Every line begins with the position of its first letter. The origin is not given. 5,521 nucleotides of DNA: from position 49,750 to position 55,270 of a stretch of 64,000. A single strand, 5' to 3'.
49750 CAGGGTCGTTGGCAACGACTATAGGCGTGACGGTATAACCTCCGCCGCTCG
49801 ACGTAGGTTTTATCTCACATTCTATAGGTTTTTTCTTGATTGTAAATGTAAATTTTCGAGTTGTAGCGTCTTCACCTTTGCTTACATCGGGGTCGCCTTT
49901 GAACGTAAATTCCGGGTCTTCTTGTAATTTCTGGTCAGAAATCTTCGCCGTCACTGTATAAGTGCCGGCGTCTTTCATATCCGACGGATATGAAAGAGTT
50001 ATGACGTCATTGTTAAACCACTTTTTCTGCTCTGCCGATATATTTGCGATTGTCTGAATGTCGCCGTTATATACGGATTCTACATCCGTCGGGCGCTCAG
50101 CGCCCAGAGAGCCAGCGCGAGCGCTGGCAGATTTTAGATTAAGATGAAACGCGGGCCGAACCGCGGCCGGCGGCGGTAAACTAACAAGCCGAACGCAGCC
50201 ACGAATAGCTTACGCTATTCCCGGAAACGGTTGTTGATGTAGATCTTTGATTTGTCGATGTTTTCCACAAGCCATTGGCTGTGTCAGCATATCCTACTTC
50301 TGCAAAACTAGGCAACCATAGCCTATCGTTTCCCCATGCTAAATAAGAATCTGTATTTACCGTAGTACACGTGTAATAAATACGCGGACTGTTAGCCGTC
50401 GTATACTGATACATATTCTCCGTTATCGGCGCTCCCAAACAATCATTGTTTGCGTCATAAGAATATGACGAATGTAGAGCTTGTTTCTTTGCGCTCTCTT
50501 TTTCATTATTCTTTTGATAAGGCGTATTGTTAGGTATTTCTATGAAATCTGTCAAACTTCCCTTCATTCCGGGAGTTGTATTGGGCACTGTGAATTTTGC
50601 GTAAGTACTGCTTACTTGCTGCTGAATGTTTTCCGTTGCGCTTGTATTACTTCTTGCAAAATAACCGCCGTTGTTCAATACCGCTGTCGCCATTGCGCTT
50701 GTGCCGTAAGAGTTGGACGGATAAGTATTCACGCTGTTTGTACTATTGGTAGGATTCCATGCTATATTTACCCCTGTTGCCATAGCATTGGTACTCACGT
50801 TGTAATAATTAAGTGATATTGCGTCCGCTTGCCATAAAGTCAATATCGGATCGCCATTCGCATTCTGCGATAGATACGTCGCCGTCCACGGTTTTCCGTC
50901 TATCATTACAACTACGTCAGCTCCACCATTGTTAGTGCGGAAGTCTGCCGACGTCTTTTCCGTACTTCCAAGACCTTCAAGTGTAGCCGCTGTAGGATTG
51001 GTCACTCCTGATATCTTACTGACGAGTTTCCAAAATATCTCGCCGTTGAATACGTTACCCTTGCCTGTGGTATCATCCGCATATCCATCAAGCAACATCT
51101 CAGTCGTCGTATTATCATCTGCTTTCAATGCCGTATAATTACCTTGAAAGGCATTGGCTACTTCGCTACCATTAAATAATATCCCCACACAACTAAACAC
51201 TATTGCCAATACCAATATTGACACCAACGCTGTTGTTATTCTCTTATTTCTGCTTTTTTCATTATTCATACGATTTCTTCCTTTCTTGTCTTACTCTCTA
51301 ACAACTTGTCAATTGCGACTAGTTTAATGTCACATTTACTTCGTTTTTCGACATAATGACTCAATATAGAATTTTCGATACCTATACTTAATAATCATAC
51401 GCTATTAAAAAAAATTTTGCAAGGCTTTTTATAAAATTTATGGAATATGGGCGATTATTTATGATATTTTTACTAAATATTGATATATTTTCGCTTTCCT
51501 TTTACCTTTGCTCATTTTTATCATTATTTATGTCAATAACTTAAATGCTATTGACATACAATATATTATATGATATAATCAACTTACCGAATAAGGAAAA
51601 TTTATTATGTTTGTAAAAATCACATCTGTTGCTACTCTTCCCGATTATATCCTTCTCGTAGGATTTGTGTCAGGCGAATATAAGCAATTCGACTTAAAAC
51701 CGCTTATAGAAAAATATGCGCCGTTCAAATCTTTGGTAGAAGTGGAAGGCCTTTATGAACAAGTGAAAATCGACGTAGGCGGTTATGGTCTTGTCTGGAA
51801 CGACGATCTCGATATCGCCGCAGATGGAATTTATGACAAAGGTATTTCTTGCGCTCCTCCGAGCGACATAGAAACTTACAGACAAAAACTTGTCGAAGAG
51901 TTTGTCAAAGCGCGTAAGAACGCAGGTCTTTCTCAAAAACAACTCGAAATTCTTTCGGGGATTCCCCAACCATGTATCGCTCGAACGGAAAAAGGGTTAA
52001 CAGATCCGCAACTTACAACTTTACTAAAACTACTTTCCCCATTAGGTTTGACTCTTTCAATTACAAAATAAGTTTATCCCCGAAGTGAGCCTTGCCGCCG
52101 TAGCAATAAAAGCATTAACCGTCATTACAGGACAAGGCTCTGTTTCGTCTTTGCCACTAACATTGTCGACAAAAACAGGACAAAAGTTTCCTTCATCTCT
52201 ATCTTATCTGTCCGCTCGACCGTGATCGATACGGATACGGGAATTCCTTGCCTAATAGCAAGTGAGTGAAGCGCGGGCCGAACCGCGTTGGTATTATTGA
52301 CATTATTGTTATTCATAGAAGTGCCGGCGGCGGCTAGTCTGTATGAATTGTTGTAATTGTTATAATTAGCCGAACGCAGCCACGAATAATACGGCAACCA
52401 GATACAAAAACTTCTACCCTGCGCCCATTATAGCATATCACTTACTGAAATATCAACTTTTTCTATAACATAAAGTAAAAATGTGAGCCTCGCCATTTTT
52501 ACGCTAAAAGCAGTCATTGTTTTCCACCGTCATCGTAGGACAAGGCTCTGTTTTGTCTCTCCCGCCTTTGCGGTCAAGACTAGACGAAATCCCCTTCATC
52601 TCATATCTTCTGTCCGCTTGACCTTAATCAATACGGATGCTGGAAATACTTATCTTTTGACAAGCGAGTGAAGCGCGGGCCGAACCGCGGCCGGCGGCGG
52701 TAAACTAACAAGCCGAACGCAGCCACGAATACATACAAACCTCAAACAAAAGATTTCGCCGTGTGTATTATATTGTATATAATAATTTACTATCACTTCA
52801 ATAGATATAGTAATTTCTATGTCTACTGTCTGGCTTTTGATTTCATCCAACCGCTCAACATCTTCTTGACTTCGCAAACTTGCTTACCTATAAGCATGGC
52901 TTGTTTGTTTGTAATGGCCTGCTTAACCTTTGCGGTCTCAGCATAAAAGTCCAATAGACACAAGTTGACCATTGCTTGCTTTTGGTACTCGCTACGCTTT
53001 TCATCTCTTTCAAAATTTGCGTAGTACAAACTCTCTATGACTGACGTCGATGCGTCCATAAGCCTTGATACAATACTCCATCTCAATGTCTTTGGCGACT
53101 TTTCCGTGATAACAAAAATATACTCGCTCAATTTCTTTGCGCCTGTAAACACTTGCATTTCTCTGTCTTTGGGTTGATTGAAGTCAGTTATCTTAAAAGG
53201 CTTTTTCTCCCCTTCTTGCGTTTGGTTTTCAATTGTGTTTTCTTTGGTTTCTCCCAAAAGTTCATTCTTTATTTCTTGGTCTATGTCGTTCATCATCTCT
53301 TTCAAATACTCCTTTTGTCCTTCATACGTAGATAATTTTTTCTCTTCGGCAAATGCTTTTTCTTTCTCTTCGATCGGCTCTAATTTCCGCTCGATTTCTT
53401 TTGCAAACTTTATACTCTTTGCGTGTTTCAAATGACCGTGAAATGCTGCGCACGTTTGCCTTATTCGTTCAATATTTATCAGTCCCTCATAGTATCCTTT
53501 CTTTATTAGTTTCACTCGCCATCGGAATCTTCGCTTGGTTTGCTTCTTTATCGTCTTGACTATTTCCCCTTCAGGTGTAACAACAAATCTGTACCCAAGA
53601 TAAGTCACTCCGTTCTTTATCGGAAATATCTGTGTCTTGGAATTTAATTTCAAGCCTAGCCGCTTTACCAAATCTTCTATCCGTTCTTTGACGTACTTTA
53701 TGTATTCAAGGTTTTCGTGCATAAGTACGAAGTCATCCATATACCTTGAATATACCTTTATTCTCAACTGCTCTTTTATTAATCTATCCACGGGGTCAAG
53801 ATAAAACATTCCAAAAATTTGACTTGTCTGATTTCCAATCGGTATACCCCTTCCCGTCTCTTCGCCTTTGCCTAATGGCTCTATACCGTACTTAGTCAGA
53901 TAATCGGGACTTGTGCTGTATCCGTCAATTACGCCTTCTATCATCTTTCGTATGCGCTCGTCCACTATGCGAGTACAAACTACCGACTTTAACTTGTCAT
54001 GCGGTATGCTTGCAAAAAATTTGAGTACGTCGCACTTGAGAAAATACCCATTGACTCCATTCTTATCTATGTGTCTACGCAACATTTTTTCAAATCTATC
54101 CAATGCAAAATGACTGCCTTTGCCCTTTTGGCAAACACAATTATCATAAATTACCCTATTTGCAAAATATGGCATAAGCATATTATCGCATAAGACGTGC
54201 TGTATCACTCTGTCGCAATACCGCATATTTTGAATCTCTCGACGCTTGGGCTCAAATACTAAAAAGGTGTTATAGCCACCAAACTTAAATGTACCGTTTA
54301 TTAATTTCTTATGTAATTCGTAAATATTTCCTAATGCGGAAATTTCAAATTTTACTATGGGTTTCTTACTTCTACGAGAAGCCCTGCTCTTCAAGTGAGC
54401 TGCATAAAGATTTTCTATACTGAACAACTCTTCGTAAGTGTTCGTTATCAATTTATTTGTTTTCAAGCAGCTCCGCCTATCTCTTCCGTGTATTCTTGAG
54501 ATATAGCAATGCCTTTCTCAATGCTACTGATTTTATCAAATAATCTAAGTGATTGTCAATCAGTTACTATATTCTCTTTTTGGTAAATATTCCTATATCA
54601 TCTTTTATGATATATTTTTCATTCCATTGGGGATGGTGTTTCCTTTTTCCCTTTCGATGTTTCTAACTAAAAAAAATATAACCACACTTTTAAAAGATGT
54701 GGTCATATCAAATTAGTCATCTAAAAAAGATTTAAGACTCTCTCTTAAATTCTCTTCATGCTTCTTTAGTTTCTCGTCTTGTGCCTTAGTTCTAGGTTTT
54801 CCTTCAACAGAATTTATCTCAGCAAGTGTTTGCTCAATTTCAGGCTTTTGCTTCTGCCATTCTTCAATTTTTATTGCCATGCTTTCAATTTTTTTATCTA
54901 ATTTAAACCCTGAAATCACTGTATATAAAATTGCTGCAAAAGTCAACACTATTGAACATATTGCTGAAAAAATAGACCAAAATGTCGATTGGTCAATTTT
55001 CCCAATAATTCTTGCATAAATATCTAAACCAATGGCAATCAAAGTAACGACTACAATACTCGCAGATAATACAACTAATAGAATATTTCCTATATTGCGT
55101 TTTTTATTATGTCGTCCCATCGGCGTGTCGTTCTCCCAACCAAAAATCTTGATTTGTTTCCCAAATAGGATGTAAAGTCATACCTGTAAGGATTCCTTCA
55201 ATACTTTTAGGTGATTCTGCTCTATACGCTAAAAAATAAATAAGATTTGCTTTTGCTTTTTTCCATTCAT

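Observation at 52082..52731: Two tandem template-repeat modules; the deleted one is identical to the VR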

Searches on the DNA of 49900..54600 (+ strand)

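Call 10: search_dna_similar(query=window:49900-54600:+, collection=phages, mode=distant, max_rows=20)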
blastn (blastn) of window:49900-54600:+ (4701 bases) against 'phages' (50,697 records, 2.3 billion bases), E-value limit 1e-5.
No match.

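Call 40: search_rna_families(source=window, start=49900, end=53000, threshold=evalue, max_evalue=1)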
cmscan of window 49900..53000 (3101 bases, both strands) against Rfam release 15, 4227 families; matches with E-value up to 1: 0.
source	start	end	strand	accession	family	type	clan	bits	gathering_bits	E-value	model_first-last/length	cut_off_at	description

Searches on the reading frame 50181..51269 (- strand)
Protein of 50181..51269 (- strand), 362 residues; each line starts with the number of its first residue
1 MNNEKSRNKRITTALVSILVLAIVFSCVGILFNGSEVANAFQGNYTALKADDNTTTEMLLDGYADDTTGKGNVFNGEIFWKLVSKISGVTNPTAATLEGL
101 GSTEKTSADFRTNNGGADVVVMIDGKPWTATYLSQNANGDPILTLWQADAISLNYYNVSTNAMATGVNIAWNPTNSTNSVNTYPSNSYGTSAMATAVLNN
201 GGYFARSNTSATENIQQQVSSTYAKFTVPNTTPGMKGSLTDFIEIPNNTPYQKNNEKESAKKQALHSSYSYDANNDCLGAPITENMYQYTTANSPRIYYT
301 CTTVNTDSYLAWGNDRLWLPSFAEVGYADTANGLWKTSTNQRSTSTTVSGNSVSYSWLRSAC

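Call 8: search_protein_families(library=pfam, proteins=[window:50181-51269:-], max_evalue=0.01)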
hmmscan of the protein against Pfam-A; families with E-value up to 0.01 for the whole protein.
window:50181-51269:- (362 aa): 0 families

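Call 9: search_protein_families(library=phrogs, proteins=[window:50181-51269:-], max_evalue=0.001)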
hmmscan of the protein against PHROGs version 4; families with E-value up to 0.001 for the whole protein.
window:50181-51269:- (362 aa): 0 families

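Call 19: find_homologous_proteins(query=window:50181-51269:-, max_evalue=1e-10)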
Query window:50181-51269:- (362 aa): 28 proteins with E <= 1e-10 among 2769 candidates.
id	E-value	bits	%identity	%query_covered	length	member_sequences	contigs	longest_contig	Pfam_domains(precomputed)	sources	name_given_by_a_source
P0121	2.0e-235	798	100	100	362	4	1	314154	-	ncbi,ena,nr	ncbi:MAG: hypothetical protein HDT32_03875 [Clostridiales bacterium]|nr:hypothetical protein [Clostr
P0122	1.5e-106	375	72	68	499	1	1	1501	PF19789.7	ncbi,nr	ncbi:MAG: hypothetical protein K2K24_05245, partial [Clostridia bacterium]|nr:hypothetical protein [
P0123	1.1e-103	365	53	95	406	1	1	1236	PF19789.7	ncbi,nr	ncbi:MAG: hypothetical protein K2K24_00795, partial [Clostridia bacterium]|nr:hypothetical protein [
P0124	4.0e-97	344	54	94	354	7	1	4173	-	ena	-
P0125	8.1e-94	333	57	87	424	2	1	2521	PF19789.7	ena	-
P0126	8.9e-94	333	60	75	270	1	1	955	-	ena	-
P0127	1.2e-93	332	57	84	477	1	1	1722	PF19789.7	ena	-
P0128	2.3e-87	311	52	90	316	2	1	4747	-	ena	-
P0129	9.3e-61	224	40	99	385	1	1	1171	-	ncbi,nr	ncbi:MAG: hypothetical protein K2I78_04250, partial [Clostridia bacterium]|nr:hypothetical protein [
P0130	7.8e-58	214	50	84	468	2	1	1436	-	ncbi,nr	ncbi:MAG: hypothetical protein K2I78_04295, partial [Clostridia bacterium]|nr:hypothetical protein [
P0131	1.4e-54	204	39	84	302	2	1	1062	-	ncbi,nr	ncbi:MAG: hypothetical protein K2I78_04920, partial [Clostridia bacterium]|nr:hypothetical protein [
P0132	2.1e-53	200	37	98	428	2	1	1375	-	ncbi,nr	ncbi:MAG: hypothetical protein K2N32_05700, partial [Clostridia bacterium]|nr:hypothetical protein [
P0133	1.1e-52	197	39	99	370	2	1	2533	-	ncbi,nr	ncbi:MAG: hypothetical protein K2I78_03035, partial [Clostridia bacterium]|nr:hypothetical protein [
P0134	1.5e-52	197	43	98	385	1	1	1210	-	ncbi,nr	ncbi:MAG: hypothetical protein K2N32_04375, partial [Clostridia bacterium]|nr:hypothetical protein [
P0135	1.1e-51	194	38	98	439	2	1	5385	-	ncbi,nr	ncbi:MAG: hypothetical protein K2H36_00965, partial [Clostridia bacterium]|nr:hypothetical protein [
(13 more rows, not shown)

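Call 20: find_encoding_contigs(protein=P0121, flank=6000, max_places=10)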
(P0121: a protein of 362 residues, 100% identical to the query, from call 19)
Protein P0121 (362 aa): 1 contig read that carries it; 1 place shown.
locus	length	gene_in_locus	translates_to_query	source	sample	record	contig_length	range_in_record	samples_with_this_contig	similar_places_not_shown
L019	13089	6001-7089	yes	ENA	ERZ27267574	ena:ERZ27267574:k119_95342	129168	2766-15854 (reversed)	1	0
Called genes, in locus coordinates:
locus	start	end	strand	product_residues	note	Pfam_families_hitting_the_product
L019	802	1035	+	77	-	PF27871:CLB_0814_fam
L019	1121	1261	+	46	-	-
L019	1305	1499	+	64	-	-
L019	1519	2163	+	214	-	-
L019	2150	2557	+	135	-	-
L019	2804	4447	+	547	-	PF00078:RVT_1, PF22296:bAvd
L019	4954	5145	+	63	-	-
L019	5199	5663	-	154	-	PF10387:DUF2442, PF01381:HTH_3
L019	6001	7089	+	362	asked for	-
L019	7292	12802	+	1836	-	-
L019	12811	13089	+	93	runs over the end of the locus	-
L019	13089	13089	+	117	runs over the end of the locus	-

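Call 21: list_cluster_members(proteins=[P0121, P0001])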
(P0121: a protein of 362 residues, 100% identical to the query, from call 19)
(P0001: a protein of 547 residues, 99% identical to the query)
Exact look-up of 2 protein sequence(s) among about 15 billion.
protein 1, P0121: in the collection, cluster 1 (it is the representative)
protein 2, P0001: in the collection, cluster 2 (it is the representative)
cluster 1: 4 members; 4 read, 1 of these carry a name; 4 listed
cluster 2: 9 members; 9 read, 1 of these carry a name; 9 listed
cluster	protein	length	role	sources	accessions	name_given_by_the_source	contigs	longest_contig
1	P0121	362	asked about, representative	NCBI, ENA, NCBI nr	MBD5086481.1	MAG: hypothetical protein HDT32_03875 [Clostridiales bacterium] | hypothetical protein [Clostridiales bacterium]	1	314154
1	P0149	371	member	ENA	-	-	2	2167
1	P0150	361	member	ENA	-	-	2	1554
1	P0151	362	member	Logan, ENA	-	-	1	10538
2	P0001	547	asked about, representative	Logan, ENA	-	-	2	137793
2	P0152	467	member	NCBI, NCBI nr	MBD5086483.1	MAG: hypothetical protein HDT32_03890 [Clostridiales bacterium] | hypothetical protein [Clostridiales bacterium]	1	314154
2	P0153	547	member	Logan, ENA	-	-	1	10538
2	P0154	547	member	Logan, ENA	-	-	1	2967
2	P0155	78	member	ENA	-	-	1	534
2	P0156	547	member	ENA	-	-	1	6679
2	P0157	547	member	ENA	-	-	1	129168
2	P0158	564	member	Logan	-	-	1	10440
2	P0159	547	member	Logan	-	-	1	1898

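Call 23: find_encoding_contigs(protein=P0151, flank=8000, max_places=10)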
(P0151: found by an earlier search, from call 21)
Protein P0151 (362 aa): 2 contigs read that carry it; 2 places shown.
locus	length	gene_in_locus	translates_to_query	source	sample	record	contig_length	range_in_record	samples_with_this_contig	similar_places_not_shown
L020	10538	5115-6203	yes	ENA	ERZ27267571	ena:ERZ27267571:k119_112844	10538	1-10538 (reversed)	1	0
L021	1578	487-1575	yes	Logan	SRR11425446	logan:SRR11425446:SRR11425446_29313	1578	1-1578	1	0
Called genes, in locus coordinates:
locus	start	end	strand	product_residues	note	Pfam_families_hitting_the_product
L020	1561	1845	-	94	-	PF07873:YabP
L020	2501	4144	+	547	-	PF00078:RVT_1, PF22296:bAvd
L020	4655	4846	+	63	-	-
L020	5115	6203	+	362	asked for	-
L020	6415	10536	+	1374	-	?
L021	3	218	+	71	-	?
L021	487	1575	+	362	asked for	-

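Call 50: find_encoding_contigs(protein=P0150, flank=3000, max_places=6)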
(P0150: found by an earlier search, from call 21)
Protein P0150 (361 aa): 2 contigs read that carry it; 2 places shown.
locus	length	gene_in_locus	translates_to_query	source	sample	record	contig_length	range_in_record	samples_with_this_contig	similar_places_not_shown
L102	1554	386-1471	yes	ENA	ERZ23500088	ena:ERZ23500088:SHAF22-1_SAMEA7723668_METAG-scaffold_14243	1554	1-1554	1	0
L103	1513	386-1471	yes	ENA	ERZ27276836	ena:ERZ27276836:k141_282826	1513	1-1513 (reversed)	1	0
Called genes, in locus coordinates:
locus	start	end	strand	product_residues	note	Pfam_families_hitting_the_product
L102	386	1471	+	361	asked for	-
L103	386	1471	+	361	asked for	-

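Call 51: find_encoding_contigs(protein=P0149, flank=3000, max_places=6)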
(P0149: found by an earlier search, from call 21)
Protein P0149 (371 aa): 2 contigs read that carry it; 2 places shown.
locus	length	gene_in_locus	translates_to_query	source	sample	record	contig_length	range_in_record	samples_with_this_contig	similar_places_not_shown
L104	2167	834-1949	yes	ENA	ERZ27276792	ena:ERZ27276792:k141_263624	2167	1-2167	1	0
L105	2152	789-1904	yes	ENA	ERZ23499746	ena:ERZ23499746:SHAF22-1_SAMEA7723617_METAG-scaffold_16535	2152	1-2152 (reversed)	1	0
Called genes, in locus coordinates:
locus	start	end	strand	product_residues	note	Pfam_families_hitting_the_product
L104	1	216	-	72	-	?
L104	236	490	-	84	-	PF13711:DUF4160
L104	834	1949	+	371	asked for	-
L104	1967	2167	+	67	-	?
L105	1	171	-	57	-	?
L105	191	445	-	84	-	PF13711:DUF4160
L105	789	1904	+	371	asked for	-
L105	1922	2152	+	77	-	?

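Call 54: search_protein_families(library=pfam, proteins=[P0122, P0125], max_evalue=1)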
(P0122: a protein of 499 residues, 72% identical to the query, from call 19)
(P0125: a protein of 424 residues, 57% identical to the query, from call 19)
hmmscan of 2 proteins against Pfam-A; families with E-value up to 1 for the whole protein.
P0122 (499 aa): 2 families
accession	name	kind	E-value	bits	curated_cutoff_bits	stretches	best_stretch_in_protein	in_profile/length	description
PF19789.6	DUF6273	-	3.8e-06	27.3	23.5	1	198-279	82-171/172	Domain of unknown function (DUF6273)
PF00630.25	Filamin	-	0.021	16.1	26.9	1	342-363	60-83/93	Filamin/ABP280 repeat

P0125 (424 aa): 1 family
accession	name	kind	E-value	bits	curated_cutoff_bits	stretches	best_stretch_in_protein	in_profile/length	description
PF19789.6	DUF6273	-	1.1e-08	35.6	23.5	1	270-354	80-171/172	Domain of unknown function (DUF6273)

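Call 68: find_encoding_contigs(protein=P0158, flank=8000, max_places=5)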
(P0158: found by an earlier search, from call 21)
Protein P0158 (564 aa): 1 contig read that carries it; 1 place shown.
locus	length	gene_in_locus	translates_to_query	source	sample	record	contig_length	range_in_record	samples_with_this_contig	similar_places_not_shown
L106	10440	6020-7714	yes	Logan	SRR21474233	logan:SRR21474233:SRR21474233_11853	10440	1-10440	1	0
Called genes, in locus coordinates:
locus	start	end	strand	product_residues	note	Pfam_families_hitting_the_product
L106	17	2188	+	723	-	-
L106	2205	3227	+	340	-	-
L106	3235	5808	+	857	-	-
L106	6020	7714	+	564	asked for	PF00078:RVT_1, PF22296:bAvd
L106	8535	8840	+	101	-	PF04221:RelB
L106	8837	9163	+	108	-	PF05016:ParE_toxin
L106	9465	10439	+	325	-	?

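Call 69: find_encoding_contigs(protein=P0156, flank=8000, max_places=5)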
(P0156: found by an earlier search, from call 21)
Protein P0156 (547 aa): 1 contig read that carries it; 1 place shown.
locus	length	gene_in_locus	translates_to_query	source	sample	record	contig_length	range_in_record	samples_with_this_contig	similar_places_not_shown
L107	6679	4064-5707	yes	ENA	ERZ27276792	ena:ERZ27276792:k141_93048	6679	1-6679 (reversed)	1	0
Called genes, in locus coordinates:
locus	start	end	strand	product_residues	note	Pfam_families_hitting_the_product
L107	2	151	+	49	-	?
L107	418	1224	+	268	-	PF13529:Peptidase_C39_2 (weak)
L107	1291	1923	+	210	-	-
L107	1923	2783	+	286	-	PF02463:SMC_N (faint), PF13476:AAA_23 (weak), PF00005:ABC_tran, PF13304:AAA_21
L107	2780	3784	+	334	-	PF12679:ABC2_membrane_2, PF10920:DUF2705 (weak), PF12730:ABC2_membrane_4 (weak)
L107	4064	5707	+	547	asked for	PF00078:RVT_1, PF22296:bAvd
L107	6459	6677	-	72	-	?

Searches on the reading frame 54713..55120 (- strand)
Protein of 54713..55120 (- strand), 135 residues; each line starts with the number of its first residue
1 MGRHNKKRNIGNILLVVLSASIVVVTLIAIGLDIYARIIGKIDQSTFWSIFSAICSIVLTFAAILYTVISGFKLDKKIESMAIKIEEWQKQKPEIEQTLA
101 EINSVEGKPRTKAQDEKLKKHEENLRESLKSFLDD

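Call 8: search_protein_families(library=pfam, proteins=[window:54713-55120:-], max_evalue=0.01)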
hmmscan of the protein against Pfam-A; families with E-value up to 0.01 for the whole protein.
window:54713-55120:- (135 aa): 2 families
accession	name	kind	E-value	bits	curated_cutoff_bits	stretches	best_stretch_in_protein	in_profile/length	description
PF19592.4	DUF6097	-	0.0021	18.7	27.5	1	4-80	56-136/152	Family of unknown function (DUF6097)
PF13687.11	DUF4153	-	0.0094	15.6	27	1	6-78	81-157/373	Domain of unknown function (DUF4153)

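Call 9: search_protein_families(library=phrogs, proteins=[window:54713-55120:-], max_evalue=0.001)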
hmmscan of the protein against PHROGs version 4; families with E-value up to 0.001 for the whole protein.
window:54713-55120:- (135 aa): 0 families
